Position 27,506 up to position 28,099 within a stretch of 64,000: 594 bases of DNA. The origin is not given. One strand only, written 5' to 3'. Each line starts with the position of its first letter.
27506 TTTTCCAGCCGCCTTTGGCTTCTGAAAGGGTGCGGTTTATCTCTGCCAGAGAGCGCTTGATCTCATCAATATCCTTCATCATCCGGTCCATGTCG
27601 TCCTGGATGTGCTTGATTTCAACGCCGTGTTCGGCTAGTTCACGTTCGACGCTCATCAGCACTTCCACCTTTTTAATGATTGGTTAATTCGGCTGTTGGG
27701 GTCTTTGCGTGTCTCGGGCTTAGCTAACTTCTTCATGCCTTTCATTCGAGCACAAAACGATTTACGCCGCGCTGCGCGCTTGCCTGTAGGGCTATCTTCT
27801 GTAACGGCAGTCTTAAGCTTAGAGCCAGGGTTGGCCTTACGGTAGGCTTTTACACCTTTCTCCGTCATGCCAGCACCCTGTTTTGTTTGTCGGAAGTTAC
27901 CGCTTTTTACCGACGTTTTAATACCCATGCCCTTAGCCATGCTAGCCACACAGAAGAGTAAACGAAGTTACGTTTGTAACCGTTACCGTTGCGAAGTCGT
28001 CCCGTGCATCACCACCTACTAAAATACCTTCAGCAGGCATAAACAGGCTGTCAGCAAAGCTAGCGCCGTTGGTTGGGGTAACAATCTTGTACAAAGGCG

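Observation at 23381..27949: Set of at least 7 tiny, extremely basic Lys/Gly/Ala/Met-rich proteins interleaved in the head-neck module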

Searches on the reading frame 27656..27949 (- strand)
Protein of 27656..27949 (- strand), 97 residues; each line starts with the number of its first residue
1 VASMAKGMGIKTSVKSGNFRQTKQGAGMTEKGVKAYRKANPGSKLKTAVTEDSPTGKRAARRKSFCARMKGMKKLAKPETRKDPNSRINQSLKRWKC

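Call 3: search_protein_families(library=pfam, proteins=[window:27656-27949:-], max_evalue=1)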
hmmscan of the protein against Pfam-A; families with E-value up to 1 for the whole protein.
window:27656-27949:- (97 aa): 1 family
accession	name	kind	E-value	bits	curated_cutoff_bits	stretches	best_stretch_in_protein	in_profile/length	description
PF19846.4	DUF6321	-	2.4e-16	60.6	28.5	1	25-95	5-72/72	Domain of unknown function (DUF6321)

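Call 4: search_protein_families(library=phrogs, proteins=[window:27656-27949:-], max_evalue=0.1)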
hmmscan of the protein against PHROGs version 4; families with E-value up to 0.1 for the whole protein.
window:27656-27949:- (97 aa): 8 families
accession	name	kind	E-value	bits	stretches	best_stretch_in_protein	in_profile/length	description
phrog_10346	-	unknown function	2.8e-24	86.8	1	5-97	436-525/525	-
phrog_727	-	unknown function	1.7e-22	81.3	1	24-97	361-430/450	-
phrog_4689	-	unknown function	9.2e-22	78.4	1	23-97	29-99/99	-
phrog_11180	-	unknown function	5.1e-19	70.2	1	23-97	72-141/141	-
phrog_30733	-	unknown function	2.9e-18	67.4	1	24-97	267-336/336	-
phrog_3477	-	unknown function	3e-18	66.7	1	24-97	860-928/928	-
phrog_28131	-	unknown function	2.1e-13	51.2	1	23-97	305-372/372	-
phrog_10538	-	unknown function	4.1e-13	50.9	1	24-97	89-156/156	-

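Call 13: find_homologous_proteins(query=window:27656-27949:-, max_evalue=0.001)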
Query window:27656-27949:- (97 aa): 7972 proteins with E <= 0.001 among 8000 candidates; the best 120 are listed.
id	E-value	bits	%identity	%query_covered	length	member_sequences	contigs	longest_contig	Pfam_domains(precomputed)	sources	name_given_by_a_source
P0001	2.0e-52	193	99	97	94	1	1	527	PF19846.5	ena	-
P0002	4.2e-51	189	97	97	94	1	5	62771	PF19846.5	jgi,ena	jgi:hypothetical protein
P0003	2.0e-50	187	96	97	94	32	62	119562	PF19846.5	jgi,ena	jgi:hypothetical protein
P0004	2.3e-50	187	96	97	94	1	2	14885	PF19846.5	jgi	jgi:hypothetical protein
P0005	3.9e-50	186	96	97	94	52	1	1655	PF19846.5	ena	-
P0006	4.2e-50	186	95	97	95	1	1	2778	PF19846.5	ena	-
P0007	8.7e-50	185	95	97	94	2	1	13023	PF19846.5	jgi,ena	jgi:hypothetical protein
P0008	1.5e-48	181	92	96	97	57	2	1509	PF19846.5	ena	-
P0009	9.3e-48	178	90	97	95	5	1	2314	PF19846.5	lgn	-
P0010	8.6e-46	172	89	95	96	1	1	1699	PF19846.5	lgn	-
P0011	1.6e-45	171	88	96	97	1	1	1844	PF19846.5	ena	-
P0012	7.0e-45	169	87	100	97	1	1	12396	PF19846.5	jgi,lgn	jgi:hypothetical protein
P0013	1.0e-44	169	85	97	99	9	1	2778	PF19846.5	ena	-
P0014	2.5e-44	167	86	97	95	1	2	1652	PF19846.5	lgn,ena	-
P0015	2.6e-44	167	84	96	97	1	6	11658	PF19846.5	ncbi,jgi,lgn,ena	jgi:hypothetical protein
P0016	2.8e-44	167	86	97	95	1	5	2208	PF19846.5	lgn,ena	-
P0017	3.6e-44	167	85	97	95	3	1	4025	PF19846.5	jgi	jgi:hypothetical protein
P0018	4.9e-44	166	87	95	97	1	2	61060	PF19846.5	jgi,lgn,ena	jgi:hypothetical protein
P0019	6.0e-44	166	85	95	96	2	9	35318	PF19846.5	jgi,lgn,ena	jgi:hypothetical protein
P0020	6.4e-44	166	85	96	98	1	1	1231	PF19846.5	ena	-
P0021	1.0e-43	165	86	97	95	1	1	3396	PF19846.5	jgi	jgi:hypothetical protein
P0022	1.3e-43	165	85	96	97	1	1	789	PF19846.5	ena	-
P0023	1.4e-43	165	87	97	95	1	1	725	PF19846.5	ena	-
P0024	2.1e-43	164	85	96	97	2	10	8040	PF19846.5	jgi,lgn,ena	jgi:hypothetical protein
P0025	3.7e-43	164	85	96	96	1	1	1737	PF19846.5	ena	-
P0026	3.8e-43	163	85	97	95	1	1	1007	PF19846.5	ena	-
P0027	4.7e-43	163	85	96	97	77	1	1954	PF19846.5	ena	-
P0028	1.5e-42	162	83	95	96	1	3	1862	PF19846.5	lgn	-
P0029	1.8e-42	161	83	96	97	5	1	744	PF19846.5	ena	-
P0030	3.5e-42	160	83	97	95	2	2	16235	PF19846.5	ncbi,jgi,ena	jgi:hypothetical protein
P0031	3.6e-42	160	84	95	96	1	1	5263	PF19846.5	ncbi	-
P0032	2.2e-41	158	81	96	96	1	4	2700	PF19846.5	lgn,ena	-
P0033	3.4e-40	154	87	91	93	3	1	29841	PF19846.5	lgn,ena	-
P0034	1.2e-39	152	81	96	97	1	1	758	PF19846.5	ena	-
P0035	2.0e-39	152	81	96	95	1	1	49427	PF19846.5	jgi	jgi:hypothetical protein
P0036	5.6e-39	150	79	100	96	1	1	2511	PF19846.5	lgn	-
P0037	6.4e-39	150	80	100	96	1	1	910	PF19846.5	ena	-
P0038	7.2e-39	150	81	97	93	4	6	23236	PF19846.5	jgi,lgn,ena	jgi:hypothetical protein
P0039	9.7e-39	149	80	98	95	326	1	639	PF19846.5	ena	-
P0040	1.0e-38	149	81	97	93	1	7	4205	PF19846.5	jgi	-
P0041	1.4e-38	149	81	96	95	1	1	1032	PF19846.5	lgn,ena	-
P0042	1.8e-38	149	82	96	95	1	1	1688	PF19846.5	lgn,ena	-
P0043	1.8e-38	149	79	96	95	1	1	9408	PF19846.5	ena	-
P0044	1.8e-38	149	80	100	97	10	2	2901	PF19846.5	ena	-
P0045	2.1e-38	148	80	97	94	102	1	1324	PF19846.5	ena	-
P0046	2.3e-38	148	81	100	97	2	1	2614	PF19846.5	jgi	-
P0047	5.5e-38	147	80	97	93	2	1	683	PF19846.5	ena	-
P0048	6.7e-38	147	82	97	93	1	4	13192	PF19846.5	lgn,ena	-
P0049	6.9e-38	147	79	97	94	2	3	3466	PF19846.5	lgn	-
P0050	7.5e-38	147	79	98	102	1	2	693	PF19846.5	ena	-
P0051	7.6e-38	147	79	97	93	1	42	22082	PF19846.5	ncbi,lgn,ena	-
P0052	8.7e-38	146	81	97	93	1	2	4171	PF19846.5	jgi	jgi:hypothetical protein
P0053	8.9e-38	146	81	96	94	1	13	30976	PF19846.5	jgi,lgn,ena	jgi:hypothetical protein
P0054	9.4e-38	146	79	97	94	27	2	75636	PF19846.5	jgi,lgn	-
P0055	9.8e-38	146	80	96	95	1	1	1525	PF19846.5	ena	-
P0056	1.1e-37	146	79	97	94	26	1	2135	PF19846.5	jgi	jgi:hypothetical protein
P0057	1.1e-37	146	80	96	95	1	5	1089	PF19846.5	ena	-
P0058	1.3e-37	146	80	97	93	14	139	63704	PF19846.5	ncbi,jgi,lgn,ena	jgi:hypothetical protein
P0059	1.5e-37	146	81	97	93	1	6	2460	PF19846.5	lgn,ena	-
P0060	1.5e-37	146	80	96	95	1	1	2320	PF19846.5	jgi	jgi:hypothetical protein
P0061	1.5e-37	146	77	96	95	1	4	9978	PF19846.5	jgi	jgi:hypothetical protein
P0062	1.5e-37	146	78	99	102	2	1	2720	PF19846.5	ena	-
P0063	1.6e-37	146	77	97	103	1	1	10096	PF19846.5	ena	-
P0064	1.9e-37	145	79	96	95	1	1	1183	PF19846.5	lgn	-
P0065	2.0e-37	145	79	96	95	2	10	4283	PF19846.5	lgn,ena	-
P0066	2.0e-37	145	81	97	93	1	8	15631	PF19846.5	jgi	-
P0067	2.1e-37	145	82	95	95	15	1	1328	PF19846.5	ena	-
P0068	2.2e-37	145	79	96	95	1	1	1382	PF19846.5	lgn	-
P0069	2.6e-37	145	78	100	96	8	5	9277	PF19846.5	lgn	-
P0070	2.6e-37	145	78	97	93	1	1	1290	PF19846.5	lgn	-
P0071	2.7e-37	145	79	96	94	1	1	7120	PF19846.5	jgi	-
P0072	2.7e-37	145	77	100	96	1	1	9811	PF19846.5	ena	-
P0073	2.9e-37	145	80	97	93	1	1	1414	PF19846.5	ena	-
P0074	3.0e-37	145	80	97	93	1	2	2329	PF19846.5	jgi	jgi:hypothetical protein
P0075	3.0e-37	145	79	97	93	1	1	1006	PF19846.5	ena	-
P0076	3.1e-37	145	81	97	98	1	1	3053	PF19846.5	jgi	-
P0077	3.2e-37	145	80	97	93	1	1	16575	PF19846.5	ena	-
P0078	3.2e-37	145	80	97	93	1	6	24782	PF19846.5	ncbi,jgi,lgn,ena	-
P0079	3.6e-37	144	80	97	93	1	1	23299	PF19846.5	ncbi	-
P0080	3.9e-37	144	80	97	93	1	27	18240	PF19846.5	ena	-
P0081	4.0e-37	144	79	96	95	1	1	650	PF19846.5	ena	-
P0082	4.0e-37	144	78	97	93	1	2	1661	PF19846.5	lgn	-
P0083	4.1e-37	144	78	97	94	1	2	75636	PF19846.5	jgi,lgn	-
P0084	4.2e-37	144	77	96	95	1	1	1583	PF19846.5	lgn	-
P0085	4.3e-37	144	80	97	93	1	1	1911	PF19846.5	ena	-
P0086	4.5e-37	144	80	96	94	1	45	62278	PF19846.5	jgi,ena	jgi:hypothetical protein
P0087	4.7e-37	144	77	97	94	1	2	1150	PF19846.5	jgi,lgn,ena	jgi:hypothetical protein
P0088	5.1e-37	144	81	93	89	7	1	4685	PF19846.5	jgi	jgi:hypothetical protein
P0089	5.5e-37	144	77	96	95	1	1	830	PF19846.5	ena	-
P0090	5.6e-37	144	80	96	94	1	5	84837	PF19846.5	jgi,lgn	jgi:hypothetical protein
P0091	5.8e-37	144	78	96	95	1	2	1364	PF19846.5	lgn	-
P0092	5.9e-37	144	78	95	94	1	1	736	PF19846.5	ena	-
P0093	6.0e-37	144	80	97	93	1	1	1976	PF19846.5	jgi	jgi:hypothetical protein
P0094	6.5e-37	144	78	96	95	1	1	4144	PF19846.5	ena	-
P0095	6.5e-37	144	80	95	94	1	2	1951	PF19846.5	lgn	-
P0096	7.0e-37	143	78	97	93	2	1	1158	PF19846.5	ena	-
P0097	7.1e-37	143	80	95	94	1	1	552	PF19846.5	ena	-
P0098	7.2e-37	143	80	96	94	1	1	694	PF19846.5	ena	-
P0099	7.4e-37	143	77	97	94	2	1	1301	PF19846.5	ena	-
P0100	7.6e-37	143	81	97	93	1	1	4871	PF19846.5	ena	-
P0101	7.6e-37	143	78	97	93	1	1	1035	PF19846.5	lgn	-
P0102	7.8e-37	143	79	97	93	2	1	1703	PF19846.5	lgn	-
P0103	7.8e-37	143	78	95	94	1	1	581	PF19846.5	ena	-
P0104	7.9e-37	143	80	97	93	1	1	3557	PF19846.5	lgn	-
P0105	8.4e-37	143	78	98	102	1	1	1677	PF19846.5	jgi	-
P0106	8.4e-37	143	80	97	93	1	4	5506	PF19846.5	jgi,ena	jgi:hypothetical protein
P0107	8.5e-37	143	77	97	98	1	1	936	PF19846.5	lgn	-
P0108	8.9e-37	143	77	96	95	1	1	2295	PF19846.5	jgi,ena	jgi:hypothetical protein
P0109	1.0e-36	143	78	97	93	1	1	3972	PF19846.5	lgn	-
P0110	1.0e-36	143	82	93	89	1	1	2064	PF19846.5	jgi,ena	jgi:hypothetical protein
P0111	1.0e-36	143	77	97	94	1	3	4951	PF19846.5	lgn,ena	-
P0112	1.1e-36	143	80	97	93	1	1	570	PF19846.5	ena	-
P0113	1.1e-36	143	78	98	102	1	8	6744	PF19846.5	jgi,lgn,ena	jgi:hypothetical protein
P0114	1.1e-36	143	79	96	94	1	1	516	PF19846.5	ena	-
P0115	1.2e-36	143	79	96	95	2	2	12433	PF19846.5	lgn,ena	-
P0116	1.2e-36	143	79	96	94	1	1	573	PF19846.5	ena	-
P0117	1.3e-36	143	78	97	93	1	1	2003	PF19846.5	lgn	-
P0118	1.3e-36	143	79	97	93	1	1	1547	PF19846.5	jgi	jgi:hypothetical protein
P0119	1.4e-36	143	80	97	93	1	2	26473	PF19846.5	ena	-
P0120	1.4e-36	143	79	97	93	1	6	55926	PF19846.5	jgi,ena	jgi:hypothetical protein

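Call 14: search_dna_similar(query=window:27656-27949:-, collection=phages, mode=protein, max_rows=60, rows=spread, max_evalue=0.001)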
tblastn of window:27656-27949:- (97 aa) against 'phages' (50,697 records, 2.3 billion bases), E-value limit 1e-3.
Records with a match: 519; places in all: 519; records where one place covers at least 80% of the query: 31.
Best place of each record, by identity: 60-80% 20; <60% 499.
By first word of the organism name: Synechococcus 372; Cyanophage 60; Prochlorococcus 41; Pelagibacter 25; Marine 7; Microcystis 6; Phage 3; Planktothrix 2; phage 1; Methylophilales 1; and 1 more.
By host as written in the record: - 181; Synechococcus 107; Synechococcus sp. 40; Synechococcus sp. WH7803 26; Prochlorococcus sp. MED4 21; Synechococcus sp. MW02 19; Synechococcus sp. WH8102 18; Synechococcus sp. WH 7803 15; and 34 more.
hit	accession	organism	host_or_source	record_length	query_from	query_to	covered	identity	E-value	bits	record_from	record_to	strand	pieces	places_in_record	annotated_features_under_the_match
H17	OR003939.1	Phage DSL-LC04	Gammaproteobacteria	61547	5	97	96%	73.4%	3e-35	131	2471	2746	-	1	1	hypothetical protein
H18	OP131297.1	Pelagibacter phage Skadi-3 EXVC103P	Candidatus Pelagibacter ubique HTCC1062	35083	15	91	79%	61.5%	8e-20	87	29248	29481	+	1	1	hypothetical protein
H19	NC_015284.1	Prochlorococcus phage P-HM2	Prochlorococcus sp. MED4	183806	4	97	97%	49.5%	3e-14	72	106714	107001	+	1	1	hypothetical protein (x2)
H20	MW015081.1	Synechococcus phage S-SRM01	Synechococcus sp. KCZYC6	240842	8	97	93%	47.8%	2e-16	78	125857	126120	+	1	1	hypothetical protein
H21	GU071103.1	Prochlorococcus phage P-SSM7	Prochlorococcus sp. NATL1A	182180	9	97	92%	46.8%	2e-14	72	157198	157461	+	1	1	hypothetical protein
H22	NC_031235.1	Cyanophage S-RIM32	Synechococcus sp.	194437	21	97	79%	53.2%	2e-13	70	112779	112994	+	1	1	hypothetical protein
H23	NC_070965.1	Synechococcus phage S-H34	Synechococcus sp. MW02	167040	27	97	73%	56.3%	4e-20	89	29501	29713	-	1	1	hypothetical protein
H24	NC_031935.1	Synechococcus phage S-WAM2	Synechococcus sp.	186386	21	97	79%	51.9%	4e-12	66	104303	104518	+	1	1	hypothetical protein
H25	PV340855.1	Synechococcus phage Sf-FR1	Synechococcus sp. WH8102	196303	24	97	76%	53.9%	3e-14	72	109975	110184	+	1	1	hypothetical protein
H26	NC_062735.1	Synechococcus phage ACG-2014j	-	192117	21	97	79%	50.6%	6e-12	65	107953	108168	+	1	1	hypothetical protein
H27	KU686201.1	Synechococcus phage S-CAM4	Synechococcus sp.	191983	21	97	79%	50.6%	7e-12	65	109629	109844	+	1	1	hypothetical protein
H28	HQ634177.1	Synechococcus phage S-CAM1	Synechococcus sp. WH7803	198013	21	97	79%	50.6%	3e-11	63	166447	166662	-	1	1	hypothetical protein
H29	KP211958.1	Cyanophage P-TIM40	Prochlorococcus sp. NATL2A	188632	24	97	76%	52.6%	6e-13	68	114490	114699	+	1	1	hypothetical protein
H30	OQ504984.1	Synechococcus phage S-8S56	Parasynechococcus marenigrum WH 8102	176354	27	97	73%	54.8%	3e-13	69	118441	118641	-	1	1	hypothetical protein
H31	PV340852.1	Synechococcus phage Sf-CH5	Synechococcus sp. WH8102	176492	24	97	76%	51.3%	5e-13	68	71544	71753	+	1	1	hypothetical protein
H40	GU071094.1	Synechococcus phage S-SM1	Synechococcus sp. WH6501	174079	27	97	73%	53.4%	1e-12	67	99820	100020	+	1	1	hypothetical protein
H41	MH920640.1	Synechococcus phage S-E7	Synechococcus sp. WH 7803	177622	27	97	73%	53.4%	2e-12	67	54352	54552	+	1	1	structural protein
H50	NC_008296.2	Synechococcus phage syn9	Synechococcus sp. WH 8012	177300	21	97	79%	46.2%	2e-9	58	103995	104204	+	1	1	gp114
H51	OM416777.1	Prochlorococcus phage P-SCSP1q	Prochlorococcus sp. MED4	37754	27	97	73%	50.0%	1e-8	56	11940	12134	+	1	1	hypothetical protein (x2)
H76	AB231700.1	Microcystis phage LMM01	-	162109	27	97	73%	39.4%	5e-4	43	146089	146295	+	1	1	hypothetical protein (x2)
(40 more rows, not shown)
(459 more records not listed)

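Call 15: get_annotated_region(hit=H41, flank=5000)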
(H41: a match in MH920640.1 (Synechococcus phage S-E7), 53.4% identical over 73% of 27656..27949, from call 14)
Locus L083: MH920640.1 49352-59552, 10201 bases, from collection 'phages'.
description: Synechococcus phage S-E7, complete genome.
organism: Synechococcus phage S-E7 (NCBI taxid 2484639)
taxonomy: Viruses; Duplodnaviria; Heunggongvirae; Uroviricota; Caudoviricetes; Kyanoviridae; Leucotheavirus
host: Synechococcus sp. WH 7803; source: -; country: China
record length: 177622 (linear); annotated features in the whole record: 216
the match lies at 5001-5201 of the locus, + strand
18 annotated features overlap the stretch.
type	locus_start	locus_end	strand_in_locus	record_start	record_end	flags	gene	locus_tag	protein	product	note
CDS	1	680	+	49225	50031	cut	-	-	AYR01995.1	neck protein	-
CDS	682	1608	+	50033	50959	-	-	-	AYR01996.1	neck protein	-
CDS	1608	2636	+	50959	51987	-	-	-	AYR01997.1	tail assembly protein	-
CDS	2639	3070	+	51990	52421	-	-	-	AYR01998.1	terminase small subunit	-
CDS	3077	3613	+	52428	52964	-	-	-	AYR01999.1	YadA domain structural protein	T4-like phage YadA domain structural protein #T4 GC0402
CDS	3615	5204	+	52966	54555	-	-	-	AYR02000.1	structural protein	Phage T4-like structural protein, T4 GC0119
CDS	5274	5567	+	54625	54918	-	-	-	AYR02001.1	hypothetical protein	-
CDS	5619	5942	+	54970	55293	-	-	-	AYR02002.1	plastocyanin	Cyanophage-encoded plastocyanin #T4 GC0225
CDS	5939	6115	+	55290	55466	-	-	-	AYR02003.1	hypothetical protein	T4-like phage protein, T4 GC0919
CDS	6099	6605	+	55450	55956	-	-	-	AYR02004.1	plastoquinol terminal oxidase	Phage-encoded plastoquinol terminal oxidase, PTOX #T4 GC0404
CDS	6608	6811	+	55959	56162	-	-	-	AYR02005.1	hypothetical protein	-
CDS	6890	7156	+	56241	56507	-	-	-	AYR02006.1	hypothetical protein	-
CDS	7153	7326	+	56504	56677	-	-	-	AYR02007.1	hypothetical protein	-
CDS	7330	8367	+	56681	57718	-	-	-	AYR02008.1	6-phosphogluconate dehydrogenase, decarboxylating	-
CDS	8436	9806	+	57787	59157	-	-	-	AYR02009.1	glucose-6-phosphate 1-dehydrogenase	-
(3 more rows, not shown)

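Call 16: get_annotated_region(hit=H50, flank=5000)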
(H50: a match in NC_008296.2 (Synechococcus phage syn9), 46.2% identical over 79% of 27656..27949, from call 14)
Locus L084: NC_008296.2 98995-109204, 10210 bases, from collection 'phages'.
description: Synechococcus phage syn9, complete genome.
organism: Synechococcus phage syn9 (NCBI taxid 382359)
taxonomy: Viruses; Duplodnaviria; Heunggongvirae; Uroviricota; Caudoviricetes; Kyanoviridae; Ormenosvirus; Ormenosvirus syn9
host: Synechococcus sp. WH 8012; source: -; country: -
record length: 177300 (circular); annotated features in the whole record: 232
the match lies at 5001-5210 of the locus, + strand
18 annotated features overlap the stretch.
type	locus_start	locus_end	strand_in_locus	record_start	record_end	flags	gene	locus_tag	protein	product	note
CDS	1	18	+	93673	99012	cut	-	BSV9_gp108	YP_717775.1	structural protein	putative fiber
CDS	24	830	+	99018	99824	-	13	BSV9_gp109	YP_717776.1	head-tail adaptor Ad2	T4 gp13-like; gp13; structural virion protein; in bacteriophage T4 and related viruses, the virion is composed of head ...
CDS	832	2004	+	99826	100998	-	14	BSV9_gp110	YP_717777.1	head closure Hc2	T4 gp14-like; gp14; structural virion protein; in bacteriophage T4 and related viruses, the virion is composed of head ...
CDS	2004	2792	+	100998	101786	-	15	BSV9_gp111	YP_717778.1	tail sheath stabilizer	T4 gp15-like; gp15; structural virion protein; in bacteriophage T4 and related viruses, the virion is composed of head ...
CDS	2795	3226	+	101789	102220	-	-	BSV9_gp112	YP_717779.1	terminase small subunit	T4 gp16-like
CDS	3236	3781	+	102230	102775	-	-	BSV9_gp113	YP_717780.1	gp113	-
CDS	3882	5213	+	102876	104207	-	-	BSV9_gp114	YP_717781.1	gp114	-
CDS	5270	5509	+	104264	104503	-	-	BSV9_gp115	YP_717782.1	gp115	-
CDS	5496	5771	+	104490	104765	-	-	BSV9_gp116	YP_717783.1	hypothetical protein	-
CDS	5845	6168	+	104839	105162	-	-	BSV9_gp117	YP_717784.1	PetE plastocyanine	-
CDS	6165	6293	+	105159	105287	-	-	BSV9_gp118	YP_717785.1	gp118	-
CDS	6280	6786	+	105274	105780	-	-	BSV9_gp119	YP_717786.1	plastoquinol terminal oxidase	-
CDS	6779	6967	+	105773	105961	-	-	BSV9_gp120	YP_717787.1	gp120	-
CDS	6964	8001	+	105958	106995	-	-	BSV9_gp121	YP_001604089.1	dehydrogenase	Gnd2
CDS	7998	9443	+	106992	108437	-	-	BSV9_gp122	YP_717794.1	dehydrogenase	-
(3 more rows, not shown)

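Call 17: search_protein_families(library=pfam, proteins=[L083:3615-5204:+, L084:3882-5213:+, L083:3077-3613:+, L083:5274-5567:+, L084:5270-5509:+, L084:5496-5771:+], max_evalue=0.01)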
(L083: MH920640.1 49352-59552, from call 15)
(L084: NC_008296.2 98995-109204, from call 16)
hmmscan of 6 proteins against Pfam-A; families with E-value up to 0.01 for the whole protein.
L083:3615-5204:+ (529 aa): 1 family
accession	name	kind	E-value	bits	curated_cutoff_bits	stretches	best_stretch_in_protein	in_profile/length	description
PF19846.4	DUF6321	-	1.3e-23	83.8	28.5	1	457-527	1-72/72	Domain of unknown function (DUF6321)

L084:3882-5213:+ (443 aa): 1 family
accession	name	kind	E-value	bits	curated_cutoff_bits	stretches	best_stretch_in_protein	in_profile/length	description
PF19846.4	DUF6321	-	5.4e-21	75.4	28.5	1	374-441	2-72/72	Domain of unknown function (DUF6321)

L083:3077-3613:+ (178 aa): 1 family
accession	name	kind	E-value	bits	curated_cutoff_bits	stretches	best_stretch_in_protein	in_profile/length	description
PF23891.1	DUF7243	-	5e-79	264.4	27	1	1-178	1-177/177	Family of unknown function (DUF7243)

L083:5274-5567:+ (97 aa): 0 families

L084:5270-5509:+ (79 aa): 0 families

L084:5496-5771:+ (91 aa): 1 family
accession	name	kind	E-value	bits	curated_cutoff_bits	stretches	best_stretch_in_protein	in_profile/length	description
PF11475.13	VP_N-CPKC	-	0.00088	19.5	27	1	4-23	6-25/32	Virion protein N terminal domain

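Call 24: search_solved_structures(query=L084:3885-5210:+, max_evalue=1, show_alignments=3)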
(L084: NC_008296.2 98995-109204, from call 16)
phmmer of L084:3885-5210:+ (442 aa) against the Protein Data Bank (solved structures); distinct sequences matched with E-value up to 1: 0.

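Call 31: get_annotated_region(hit=H40, flank=2500)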
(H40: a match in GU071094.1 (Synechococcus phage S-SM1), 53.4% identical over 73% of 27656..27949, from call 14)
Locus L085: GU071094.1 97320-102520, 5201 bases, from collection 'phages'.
description: Synechococcus phage S-SM1, complete genome.
organism: Synechococcus phage S-SM1 (NCBI taxid 444859)
taxonomy: Viruses; Duplodnaviria; Heunggongvirae; Uroviricota; Caudoviricetes; Kyanoviridae; Thetisvirus; Thetisvirus ssm1
host: Synechococcus sp. WH6501; source: -; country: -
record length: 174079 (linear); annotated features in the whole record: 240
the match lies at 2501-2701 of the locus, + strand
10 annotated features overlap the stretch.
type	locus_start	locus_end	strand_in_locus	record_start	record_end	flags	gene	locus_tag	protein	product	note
CDS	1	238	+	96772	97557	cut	gp15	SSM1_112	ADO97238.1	proximal tail sheath stabilization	T4-LIKE GC: 118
CDS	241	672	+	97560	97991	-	gp16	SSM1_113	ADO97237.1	terminase DNA packaging enzyme small subunit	T4-LIKE GC: 120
CDS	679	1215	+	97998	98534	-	-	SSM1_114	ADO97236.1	hypothetical protein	T4-LIKE GC: 403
CDS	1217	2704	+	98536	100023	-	-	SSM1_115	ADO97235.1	hypothetical protein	T4-LIKE GC: 119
CDS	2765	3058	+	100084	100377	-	-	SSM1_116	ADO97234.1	hypothetical protein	T4-LIKE GC: 392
CDS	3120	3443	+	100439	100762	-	petE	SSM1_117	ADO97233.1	plastocyanin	T4-LIKE GC: 225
CDS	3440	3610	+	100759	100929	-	-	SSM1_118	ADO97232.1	hypothetical protein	T4-LIKE GC: 919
CDS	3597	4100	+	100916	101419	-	-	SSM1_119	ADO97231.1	plastoquinol terminal oxidase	PTOX; T4-LIKE GC: 404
CDS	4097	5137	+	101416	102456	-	gnd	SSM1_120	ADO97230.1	6-phosphogluconate dehydrogenase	T4-LIKE GC: 920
CDS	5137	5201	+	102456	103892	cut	zwf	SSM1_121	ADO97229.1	glucose-6-phosphate dehydrogenase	T4-LIKE GC: 921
